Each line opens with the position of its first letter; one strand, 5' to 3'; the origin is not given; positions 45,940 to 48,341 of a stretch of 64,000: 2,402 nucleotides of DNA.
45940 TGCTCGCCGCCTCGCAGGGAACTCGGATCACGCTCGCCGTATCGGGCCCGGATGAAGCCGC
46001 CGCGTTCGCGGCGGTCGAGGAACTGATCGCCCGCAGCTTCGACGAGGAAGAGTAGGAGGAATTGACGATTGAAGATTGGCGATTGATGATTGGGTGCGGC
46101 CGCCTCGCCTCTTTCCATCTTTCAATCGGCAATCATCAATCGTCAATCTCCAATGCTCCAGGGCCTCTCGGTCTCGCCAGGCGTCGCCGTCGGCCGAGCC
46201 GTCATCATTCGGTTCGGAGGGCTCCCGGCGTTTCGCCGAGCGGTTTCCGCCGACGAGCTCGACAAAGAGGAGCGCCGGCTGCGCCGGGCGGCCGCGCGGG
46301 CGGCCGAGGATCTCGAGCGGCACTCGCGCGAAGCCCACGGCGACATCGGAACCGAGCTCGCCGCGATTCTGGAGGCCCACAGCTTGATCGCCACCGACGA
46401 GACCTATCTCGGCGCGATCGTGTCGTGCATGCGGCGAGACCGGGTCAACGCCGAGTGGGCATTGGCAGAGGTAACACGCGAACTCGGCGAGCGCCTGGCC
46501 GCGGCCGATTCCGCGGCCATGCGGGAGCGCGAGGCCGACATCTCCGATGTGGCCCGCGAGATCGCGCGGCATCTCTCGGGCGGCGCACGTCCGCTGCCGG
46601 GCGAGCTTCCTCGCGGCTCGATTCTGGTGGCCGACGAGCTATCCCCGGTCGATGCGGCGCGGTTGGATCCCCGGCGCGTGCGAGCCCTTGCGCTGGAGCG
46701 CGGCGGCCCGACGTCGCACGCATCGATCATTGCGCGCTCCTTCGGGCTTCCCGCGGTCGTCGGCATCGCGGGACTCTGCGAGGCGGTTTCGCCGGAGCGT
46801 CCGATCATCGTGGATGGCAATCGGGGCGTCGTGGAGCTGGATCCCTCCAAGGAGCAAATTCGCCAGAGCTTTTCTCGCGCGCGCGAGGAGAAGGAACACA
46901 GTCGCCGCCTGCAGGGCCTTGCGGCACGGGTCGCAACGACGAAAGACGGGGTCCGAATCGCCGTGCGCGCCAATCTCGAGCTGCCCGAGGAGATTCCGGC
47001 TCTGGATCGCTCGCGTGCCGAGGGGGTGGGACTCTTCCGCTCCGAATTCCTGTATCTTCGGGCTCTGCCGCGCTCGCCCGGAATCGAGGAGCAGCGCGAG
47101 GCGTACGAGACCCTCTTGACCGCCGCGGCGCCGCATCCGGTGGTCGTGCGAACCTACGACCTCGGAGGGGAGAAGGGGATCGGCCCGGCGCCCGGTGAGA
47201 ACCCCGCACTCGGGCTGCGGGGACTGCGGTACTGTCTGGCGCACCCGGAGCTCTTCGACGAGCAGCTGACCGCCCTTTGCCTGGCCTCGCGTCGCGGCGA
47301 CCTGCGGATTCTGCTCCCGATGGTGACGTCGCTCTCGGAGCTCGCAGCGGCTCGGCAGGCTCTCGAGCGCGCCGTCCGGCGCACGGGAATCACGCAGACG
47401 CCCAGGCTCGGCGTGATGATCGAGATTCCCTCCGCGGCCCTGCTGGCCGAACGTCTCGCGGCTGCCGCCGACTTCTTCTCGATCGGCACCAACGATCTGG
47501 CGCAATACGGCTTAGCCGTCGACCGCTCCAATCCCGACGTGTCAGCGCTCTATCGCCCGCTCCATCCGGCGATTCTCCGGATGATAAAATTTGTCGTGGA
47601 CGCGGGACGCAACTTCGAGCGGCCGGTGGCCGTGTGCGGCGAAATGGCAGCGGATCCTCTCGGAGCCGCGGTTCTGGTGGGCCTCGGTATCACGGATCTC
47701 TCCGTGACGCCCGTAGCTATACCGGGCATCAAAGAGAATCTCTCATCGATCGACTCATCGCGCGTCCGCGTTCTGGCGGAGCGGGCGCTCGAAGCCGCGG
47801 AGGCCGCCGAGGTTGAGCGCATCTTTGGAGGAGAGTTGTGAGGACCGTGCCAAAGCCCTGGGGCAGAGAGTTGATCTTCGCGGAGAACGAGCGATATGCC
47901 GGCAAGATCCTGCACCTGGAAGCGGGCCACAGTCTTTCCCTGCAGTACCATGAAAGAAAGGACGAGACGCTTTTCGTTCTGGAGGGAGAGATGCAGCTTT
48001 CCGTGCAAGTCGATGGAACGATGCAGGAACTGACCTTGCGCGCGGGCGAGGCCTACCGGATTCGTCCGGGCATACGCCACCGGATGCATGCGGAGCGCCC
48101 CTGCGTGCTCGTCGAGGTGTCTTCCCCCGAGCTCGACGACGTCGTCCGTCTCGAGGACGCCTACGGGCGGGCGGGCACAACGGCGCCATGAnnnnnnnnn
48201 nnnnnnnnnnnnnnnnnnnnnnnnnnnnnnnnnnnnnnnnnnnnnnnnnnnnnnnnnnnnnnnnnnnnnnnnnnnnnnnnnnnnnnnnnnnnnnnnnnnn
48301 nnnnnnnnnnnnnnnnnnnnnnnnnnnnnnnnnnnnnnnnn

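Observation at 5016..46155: A family of heptad-periodic, lower-GC intergenic elements placed between co-directional genes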

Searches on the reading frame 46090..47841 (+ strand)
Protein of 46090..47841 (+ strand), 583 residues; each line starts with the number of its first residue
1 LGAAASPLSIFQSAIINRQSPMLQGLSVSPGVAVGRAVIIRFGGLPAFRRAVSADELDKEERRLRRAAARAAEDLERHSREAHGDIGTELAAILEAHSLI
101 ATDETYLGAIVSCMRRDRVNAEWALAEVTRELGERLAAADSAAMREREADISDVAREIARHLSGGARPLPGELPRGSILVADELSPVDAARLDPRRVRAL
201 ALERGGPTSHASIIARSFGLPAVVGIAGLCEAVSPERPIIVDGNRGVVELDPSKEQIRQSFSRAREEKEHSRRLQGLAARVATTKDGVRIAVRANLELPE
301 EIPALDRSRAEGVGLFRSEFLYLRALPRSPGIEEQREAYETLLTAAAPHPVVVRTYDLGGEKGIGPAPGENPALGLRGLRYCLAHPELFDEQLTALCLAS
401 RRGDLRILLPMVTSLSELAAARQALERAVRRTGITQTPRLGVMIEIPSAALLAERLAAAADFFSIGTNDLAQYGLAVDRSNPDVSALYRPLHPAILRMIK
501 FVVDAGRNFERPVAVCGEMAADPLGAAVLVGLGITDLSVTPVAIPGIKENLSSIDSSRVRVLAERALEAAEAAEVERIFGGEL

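Call 14: search_protein_families(library=pfam, proteins=[window:46090-47841:+])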
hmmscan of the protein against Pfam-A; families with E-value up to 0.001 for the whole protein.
window:46090-47841:+ (583 aa): 3 families
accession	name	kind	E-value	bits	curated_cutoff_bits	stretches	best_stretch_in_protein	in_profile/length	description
PF02896.24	PEP-utilizers_C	-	1.7e-85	287.2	22.8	1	276-555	6-292/293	PEP-utilising enzyme, PEP-binding domain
PF05524.18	PEP-utilisers_N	-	3.9e-24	85.6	24.4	1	24-147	1-121/121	PEP-utilising enzyme, N-terminal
PF00391.29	PEP-utilizers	-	8.4e-22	77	23.1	1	174-246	2-72/72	PEP-utilising enzyme, mobile domain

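Call 58: find_homologous_proteins(query=window:46153-47841:+, max_evalue=1e-80)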
Query window:46153-47841:+ (562 aa): 4782 proteins with E <= 1e-80 among 8000 candidates; the best 120 are listed.
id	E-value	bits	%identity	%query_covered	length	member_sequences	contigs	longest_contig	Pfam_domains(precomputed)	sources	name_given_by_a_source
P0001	6.6e-292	987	84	100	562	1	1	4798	PF05524.19,PF00391.30,PF02896.25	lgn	-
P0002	2.0e-289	979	83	100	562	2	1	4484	PF05524.19,PF00391.30,PF02896.25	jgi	jgi:phosphoenolpyruvate-protein phosphotransferase (PTS system enzyme I)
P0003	1.8e-288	976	82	100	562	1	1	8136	PF05524.19,PF00391.30,PF02896.25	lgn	-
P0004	6.8e-288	974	82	100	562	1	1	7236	PF05524.19,PF00391.30,PF02896.25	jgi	-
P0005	2.7e-287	972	83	100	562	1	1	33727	PF05524.19,PF00391.30,PF02896.25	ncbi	-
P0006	5.9e-287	971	83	99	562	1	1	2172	PF05524.19,PF00391.30,PF02896.25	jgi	jgi:phosphotransferase system enzyme I (PtsI)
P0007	1.1e-286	970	82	100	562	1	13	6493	PF05524.19,PF00391.30,PF02896.25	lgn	-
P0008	1.8e-286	969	82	100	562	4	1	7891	PF05524.19,PF00391.30,PF02896.25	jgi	-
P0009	2.3e-286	969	81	100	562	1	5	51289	PF05524.19,PF00391.30,PF02896.25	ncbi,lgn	-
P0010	2.9e-286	968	82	100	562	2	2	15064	PF05524.19,PF00391.30,PF02896.25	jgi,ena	jgi:phosphotransferase system enzyme I (PtsI)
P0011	5.5e-285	964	82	100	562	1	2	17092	PF05524.19,PF00391.30,PF02896.25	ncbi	-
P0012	1.9e-284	962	81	100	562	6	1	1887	PF05524.19,PF00391.30,PF02896.25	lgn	-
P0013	2.0e-284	962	81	100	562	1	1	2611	PF05524.19,PF00391.30,PF02896.25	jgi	jgi:phosphotransferase system enzyme I (PtsI)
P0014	3.9e-284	961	81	100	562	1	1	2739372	PF05524.19,PF00391.30,PF02896.25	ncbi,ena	-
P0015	4.5e-284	961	81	100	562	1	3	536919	PF05524.19,PF00391.30,PF02896.25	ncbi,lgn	ncbi:MAG: phosphoenolpyruvate--protein phosphotransferase [Thermoanaerobaculia bacterium]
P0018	3.7e-283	958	81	100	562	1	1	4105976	PF05524.19,PF00391.30,PF02896.25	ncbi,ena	-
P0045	6.6e-277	937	80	100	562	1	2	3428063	PF05524.19,PF00391.30,PF02896.25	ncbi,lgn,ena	-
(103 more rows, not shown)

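Call 59: find_encoding_contigs(protein=P0005, flank=10000, max_places=1)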
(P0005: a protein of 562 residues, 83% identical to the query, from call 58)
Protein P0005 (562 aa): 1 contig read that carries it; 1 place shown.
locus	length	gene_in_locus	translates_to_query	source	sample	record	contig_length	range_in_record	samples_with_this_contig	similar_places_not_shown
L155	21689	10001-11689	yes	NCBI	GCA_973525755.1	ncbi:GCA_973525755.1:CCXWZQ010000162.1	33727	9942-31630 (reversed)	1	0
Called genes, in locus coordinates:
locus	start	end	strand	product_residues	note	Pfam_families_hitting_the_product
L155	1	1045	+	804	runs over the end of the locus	PF17764:PriA_3primeBD, PF00270:DEAD, PF04851:ResIII, PF00271:Helicase_C (faint), PF18319:Zn_ribbon_PriA (weak), PF18074:PriA_C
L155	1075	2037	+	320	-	PF01039:Carboxyl_trans, PF03255:ACCA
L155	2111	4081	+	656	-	PF06835:LptC, PF03968:LptD_N (faint)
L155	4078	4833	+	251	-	PF00005:ABC_tran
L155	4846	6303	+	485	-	PF00309:Sigma54_AID, PF04963:Sigma54_CBD, PF04552:Sigma54_DBD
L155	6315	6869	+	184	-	PF02482:Ribosomal_S30AE, PF16321:Ribosom_S30AE_C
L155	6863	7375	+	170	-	PF00359:PTS_EIIA_2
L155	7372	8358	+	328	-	PF02603:Hpr_kinase_N, PF07475:Hpr_kinase_C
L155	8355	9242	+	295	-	PF03668:RapZ-like_N, PF22740:PapZ_C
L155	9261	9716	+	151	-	PF03610:EIIA-man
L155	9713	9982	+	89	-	PF00381:PTS-HPr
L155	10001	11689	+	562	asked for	PF05524:PEP-utilisers_N, PF00391:PEP-utilizers, PF02896:PEP-utilizers_C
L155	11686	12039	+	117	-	PF01050:MannoseP_isomer, PF07883:Cupin_2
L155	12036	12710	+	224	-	-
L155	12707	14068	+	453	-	PF00919:UPF0004, PF04055:Radical_SAM, PF01938:TRAM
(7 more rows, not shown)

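Call 60: find_encoding_contigs(protein=P0018, flank=10000, max_places=1)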
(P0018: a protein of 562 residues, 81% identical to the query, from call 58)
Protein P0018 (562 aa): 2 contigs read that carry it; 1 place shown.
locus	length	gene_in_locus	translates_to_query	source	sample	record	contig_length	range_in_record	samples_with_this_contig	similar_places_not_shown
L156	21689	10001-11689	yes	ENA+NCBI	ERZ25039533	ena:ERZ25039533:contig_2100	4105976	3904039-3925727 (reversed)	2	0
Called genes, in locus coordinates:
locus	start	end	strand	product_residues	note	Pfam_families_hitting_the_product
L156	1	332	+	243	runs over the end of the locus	PF03255:ACCA, PF01039:Carboxyl_trans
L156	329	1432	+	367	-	PF01368:DHH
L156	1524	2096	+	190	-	PF02272:DHHA1 (weak), PF17768:RecJ_OB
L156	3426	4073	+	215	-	PF03968:LptD_N (faint)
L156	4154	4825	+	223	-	PF00005:ABC_tran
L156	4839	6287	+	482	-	PF00309:Sigma54_AID, PF04963:Sigma54_CBD, PF04552:Sigma54_DBD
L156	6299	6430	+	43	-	PF02482:Ribosomal_S30AE (weak)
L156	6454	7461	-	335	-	-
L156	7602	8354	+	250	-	PF02603:Hpr_kinase_N, PF07475:Hpr_kinase_C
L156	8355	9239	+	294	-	PF03668:RapZ-like_N, PF22740:PapZ_C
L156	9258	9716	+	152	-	PF03610:EIIA-man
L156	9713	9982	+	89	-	PF00381:PTS-HPr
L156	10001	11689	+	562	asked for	PF05524:PEP-utilisers_N, PF00391:PEP-utilizers, PF02896:PEP-utilizers_C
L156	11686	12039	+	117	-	PF01050:MannoseP_isomer, PF07883:Cupin_2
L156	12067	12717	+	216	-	-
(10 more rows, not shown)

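Call 61: find_encoding_contigs(protein=P0045, flank=10000, max_places=1)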
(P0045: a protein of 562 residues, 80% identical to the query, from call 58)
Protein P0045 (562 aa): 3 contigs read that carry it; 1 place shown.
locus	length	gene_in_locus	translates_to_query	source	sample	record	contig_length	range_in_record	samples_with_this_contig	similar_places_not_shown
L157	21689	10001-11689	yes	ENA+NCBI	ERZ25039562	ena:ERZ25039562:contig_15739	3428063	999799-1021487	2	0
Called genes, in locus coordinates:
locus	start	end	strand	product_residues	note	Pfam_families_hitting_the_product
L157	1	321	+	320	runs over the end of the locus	PF01039:Carboxyl_trans, PF03255:ACCA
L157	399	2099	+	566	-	PF01368:DHH, PF02272:DHHA1, PF17768:RecJ_OB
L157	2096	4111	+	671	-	PF06835:LptC (weak), PF03968:LptD_N (weak)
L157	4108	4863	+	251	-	PF00005:ABC_tran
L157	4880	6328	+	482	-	PF00309:Sigma54_AID, PF04963:Sigma54_CBD, PF04552:Sigma54_DBD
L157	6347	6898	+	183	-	PF02482:Ribosomal_S30AE, PF16321:Ribosom_S30AE_C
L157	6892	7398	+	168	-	PF00359:PTS_EIIA_2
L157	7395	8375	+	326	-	PF02603:Hpr_kinase_N, PF07905:PucR (weak), PF07475:Hpr_kinase_C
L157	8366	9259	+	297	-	PF03668:RapZ-like_N, PF22740:PapZ_C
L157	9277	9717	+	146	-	PF03610:EIIA-man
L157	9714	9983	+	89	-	PF00381:PTS-HPr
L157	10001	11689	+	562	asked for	PF05524:PEP-utilisers_N, PF00391:PEP-utilizers, PF02896:PEP-utilizers_C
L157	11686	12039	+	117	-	PF01050:MannoseP_isomer, PF07883:Cupin_2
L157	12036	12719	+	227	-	-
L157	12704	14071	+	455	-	PF00919:UPF0004, PF04055:Radical_SAM, PF01938:TRAM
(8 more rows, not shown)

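Call 71: find_encoding_contigs(protein=P0001, flank=4000, max_places=1)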
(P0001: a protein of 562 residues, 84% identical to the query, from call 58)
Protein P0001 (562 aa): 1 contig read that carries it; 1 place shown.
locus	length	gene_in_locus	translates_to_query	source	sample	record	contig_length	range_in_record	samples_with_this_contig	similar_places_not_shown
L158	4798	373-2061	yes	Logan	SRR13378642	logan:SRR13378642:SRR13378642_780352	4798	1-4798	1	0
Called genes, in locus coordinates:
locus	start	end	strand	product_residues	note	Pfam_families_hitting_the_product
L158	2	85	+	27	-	?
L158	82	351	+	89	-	PF00381:PTS-HPr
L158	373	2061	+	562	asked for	PF05524:PEP-utilisers_N, PF00391:PEP-utilizers, PF02896:PEP-utilizers_C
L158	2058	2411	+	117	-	PF01050:MannoseP_isomer, PF07883:Cupin_2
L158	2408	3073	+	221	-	-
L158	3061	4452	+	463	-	PF00919:UPF0004, PF04055:Radical_SAM, PF01938:TRAM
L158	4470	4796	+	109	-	?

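Call 72: find_encoding_contigs(protein=P0009, flank=10000, max_places=1)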
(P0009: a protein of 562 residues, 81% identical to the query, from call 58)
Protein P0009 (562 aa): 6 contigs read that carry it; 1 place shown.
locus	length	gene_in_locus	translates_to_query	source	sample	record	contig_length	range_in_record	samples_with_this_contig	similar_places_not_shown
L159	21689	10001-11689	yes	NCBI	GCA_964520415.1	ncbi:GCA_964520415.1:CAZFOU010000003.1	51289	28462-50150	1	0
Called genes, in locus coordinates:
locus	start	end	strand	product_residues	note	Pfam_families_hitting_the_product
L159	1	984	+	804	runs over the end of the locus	PF17764:PriA_3primeBD, PF00270:DEAD, PF04851:ResIII, PF13604:AAA_30 (weak), PF00271:Helicase_C (faint), PF18319:Zn_ribbon_PriA, PF18074:PriA_C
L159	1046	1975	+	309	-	PF01039:Carboxyl_trans, PF03255:ACCA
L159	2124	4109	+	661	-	PF06835:LptC (faint), PF03968:LptD_N (weak)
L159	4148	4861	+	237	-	PF00005:ABC_tran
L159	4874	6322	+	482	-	PF00309:Sigma54_AID, PF04963:Sigma54_CBD, PF04552:Sigma54_DBD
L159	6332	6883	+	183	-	PF02482:Ribosomal_S30AE, PF16321:Ribosom_S30AE_C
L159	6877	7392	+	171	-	PF00359:PTS_EIIA_2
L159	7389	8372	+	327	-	PF02603:Hpr_kinase_N, PF07475:Hpr_kinase_C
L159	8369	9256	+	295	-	PF03668:RapZ-like_N, PF22740:PapZ_C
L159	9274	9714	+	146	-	PF03610:EIIA-man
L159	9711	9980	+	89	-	PF00381:PTS-HPr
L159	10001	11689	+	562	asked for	PF05524:PEP-utilisers_N, PF00391:PEP-utilizers, PF02896:PEP-utilizers_C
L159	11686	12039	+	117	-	PF01050:MannoseP_isomer, PF05899:Cupin_3 (weak), PF00190:Cupin_1 (weak), PF07883:Cupin_2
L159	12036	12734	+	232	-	-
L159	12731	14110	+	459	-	PF00919:UPF0004, PF04055:Radical_SAM, PF01938:TRAM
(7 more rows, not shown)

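Call 73: find_encoding_contigs(protein=P0003, flank=8000, max_places=1)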
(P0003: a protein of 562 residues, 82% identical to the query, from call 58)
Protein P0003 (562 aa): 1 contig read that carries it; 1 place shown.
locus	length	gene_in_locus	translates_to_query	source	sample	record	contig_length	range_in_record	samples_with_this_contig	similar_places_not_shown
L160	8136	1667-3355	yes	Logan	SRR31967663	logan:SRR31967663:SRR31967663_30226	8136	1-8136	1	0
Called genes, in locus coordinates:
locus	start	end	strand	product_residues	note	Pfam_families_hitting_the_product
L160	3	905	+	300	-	?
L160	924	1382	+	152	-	PF03610:EIIA-man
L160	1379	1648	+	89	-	PF00381:PTS-HPr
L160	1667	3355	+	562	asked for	PF05524:PEP-utilisers_N, PF00391:PEP-utilizers, PF02896:PEP-utilizers_C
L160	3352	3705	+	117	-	PF01050:MannoseP_isomer, PF07883:Cupin_2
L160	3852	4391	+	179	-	-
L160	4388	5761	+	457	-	PF00919:UPF0004, PF04055:Radical_SAM, PF01938:TRAM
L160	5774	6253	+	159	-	PF02577:BFN_dom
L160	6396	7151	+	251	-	PF00142:Fer4_NifH, PF01656:CbiA, PF02374:ArsA_ATPase, PF06564:CBP_BcsQ (faint), PF09140:MipZ, PF10609:ParA, PF13614:AAA_31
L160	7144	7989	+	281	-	PF02195:ParB_N, PF17762:HTH_ParB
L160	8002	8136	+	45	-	?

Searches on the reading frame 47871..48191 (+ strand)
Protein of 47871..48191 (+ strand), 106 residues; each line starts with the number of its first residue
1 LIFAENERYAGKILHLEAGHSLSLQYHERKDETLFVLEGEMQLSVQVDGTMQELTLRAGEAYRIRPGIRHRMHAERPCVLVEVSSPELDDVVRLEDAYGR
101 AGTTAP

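Call 78: search_protein_families(library=pfam, max_evalue=0.00001, proteins=[window:47871-48191:+])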
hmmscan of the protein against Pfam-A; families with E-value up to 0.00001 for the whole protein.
window:47871-48191:+ (106 aa): 2 families
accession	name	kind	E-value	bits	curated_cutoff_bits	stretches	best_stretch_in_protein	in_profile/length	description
PF07883.17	Cupin_2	-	6.3e-12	45.5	27.2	1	14-83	3-69/70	Cupin domain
PF01050.24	MannoseP_isomer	-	1.1e-06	29.3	23.6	1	5-96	24-116/116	Mannose-6-phosphate isomerase C-terminal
